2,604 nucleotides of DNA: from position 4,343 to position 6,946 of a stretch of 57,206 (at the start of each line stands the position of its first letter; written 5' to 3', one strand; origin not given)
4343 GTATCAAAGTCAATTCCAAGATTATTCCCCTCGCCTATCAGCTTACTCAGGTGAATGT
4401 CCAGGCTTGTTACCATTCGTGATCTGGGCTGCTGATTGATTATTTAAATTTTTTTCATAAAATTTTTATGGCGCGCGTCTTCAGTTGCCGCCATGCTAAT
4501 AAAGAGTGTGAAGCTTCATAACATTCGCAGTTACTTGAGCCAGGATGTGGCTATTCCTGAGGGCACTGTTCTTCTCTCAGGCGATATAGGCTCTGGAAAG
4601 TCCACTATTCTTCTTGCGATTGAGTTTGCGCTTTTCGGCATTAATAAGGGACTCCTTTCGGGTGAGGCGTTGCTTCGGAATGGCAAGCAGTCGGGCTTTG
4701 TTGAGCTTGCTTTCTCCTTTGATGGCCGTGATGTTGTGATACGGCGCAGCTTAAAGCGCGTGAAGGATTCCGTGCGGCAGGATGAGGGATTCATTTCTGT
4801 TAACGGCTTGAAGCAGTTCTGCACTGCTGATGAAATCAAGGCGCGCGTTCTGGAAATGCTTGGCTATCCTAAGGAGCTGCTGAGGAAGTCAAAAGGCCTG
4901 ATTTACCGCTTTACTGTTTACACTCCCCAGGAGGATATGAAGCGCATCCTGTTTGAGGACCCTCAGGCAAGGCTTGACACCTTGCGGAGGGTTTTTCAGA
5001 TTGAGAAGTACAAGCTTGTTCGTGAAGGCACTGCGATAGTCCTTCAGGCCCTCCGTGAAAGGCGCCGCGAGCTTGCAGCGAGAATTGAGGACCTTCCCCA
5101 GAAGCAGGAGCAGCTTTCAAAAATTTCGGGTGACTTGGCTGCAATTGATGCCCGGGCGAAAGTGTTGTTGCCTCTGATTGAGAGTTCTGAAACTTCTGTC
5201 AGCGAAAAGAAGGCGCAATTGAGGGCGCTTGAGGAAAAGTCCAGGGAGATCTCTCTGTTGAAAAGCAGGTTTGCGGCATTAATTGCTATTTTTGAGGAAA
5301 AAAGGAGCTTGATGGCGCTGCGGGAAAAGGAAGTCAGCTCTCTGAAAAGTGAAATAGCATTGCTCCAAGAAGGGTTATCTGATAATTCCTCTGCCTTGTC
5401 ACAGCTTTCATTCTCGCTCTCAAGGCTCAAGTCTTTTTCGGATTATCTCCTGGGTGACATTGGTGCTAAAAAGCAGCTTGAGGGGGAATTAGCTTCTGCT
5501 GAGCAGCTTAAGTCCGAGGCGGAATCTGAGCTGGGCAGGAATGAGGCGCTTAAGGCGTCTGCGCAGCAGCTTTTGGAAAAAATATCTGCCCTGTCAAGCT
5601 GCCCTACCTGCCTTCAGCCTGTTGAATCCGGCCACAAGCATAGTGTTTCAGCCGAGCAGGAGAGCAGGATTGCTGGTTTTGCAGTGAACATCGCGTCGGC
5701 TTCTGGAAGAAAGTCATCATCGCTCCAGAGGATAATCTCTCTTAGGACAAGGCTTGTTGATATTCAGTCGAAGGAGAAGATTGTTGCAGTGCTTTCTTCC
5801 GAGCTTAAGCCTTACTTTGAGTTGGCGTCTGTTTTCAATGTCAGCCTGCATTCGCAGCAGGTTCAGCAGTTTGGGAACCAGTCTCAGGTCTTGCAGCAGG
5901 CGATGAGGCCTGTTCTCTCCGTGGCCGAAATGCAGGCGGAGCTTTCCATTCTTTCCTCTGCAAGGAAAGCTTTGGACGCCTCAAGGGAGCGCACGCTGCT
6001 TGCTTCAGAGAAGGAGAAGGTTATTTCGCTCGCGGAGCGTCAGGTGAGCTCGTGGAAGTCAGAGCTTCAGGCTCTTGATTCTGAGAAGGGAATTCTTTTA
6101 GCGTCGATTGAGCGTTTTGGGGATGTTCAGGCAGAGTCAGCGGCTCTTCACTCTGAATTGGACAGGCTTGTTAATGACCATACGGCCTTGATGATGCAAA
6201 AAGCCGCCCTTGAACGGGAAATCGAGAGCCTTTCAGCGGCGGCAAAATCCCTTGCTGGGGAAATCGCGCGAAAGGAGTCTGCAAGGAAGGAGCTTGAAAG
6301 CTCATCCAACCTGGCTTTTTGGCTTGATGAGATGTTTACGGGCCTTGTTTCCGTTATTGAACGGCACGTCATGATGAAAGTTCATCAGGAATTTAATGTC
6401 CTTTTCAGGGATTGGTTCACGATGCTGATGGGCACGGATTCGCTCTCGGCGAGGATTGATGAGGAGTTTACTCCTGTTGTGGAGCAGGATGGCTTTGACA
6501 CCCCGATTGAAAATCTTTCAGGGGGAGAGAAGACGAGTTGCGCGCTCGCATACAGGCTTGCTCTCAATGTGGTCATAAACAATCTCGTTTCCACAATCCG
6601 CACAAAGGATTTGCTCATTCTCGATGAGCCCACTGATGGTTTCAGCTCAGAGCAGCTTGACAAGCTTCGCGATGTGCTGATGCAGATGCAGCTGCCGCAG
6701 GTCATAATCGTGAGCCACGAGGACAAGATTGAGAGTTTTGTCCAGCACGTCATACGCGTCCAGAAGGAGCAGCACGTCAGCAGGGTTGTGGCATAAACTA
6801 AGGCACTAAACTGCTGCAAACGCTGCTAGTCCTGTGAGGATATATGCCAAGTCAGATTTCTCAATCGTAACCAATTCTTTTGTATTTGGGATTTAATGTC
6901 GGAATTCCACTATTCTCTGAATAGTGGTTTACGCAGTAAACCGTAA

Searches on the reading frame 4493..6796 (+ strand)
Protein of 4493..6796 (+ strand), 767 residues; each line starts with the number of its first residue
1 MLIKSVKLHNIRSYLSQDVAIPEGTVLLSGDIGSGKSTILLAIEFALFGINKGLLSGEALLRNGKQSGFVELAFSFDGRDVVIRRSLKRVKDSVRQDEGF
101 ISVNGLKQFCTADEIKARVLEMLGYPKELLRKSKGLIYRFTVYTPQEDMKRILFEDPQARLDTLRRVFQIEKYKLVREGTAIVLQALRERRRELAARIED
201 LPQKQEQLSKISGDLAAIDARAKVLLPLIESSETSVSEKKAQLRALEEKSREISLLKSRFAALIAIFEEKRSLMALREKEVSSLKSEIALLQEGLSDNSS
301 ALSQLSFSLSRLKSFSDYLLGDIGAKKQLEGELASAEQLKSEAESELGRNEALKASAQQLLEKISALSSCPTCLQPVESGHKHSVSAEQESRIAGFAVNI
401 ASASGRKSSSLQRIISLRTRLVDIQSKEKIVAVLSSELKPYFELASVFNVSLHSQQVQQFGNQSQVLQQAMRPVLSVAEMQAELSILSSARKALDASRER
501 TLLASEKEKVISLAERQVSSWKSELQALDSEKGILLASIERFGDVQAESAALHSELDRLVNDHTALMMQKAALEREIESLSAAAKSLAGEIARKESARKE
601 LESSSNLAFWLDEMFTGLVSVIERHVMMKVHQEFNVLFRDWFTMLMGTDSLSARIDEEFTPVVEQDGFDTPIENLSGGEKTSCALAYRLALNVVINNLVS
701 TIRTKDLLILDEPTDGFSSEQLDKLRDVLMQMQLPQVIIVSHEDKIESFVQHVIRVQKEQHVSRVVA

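Call 56: search_protein_families(library=ncbifam, proteins=[window:4493-6796:+], max_evalue=1e-10)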
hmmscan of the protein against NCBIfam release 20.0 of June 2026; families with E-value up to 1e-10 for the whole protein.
window:4493-6796:+ (767 aa): 7 families
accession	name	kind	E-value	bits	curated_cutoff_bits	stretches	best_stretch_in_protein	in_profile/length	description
NF003034.1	PRK03918.1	equivalog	4.3e-36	124.3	700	2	1-366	1-349/878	DNA double-strand break repair ATPase Rad50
NF002244.0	PRK01156.1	equivalog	1.2e-32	113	847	2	1-280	1-271/895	DNA double-strand break repair ATPase Rad50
NF045487.1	ASRP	equivalog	1.2e-29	103.5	300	1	18-438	9-364/593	archaea-specific SMC-related protein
NF041035.1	Rad50_Halo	equivalog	7e-29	100.8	1000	2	453-764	570-874/883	DNA double-strand break repair ATPase Rad50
NF002572.0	PRK02224.1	equivalog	7.2e-29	100.7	1087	1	1-289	1-268/888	DNA double-strand break repair ATPase Rad50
NF041034.1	Rad50_Sulf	equivalog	8.5e-29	100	1000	1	455-765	552-866/872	DNA double-strand break repair ATPase Rad50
NF053563.1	Rkd4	equivalog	1.4e-11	43.3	860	0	3-126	3-124/747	arcadin-4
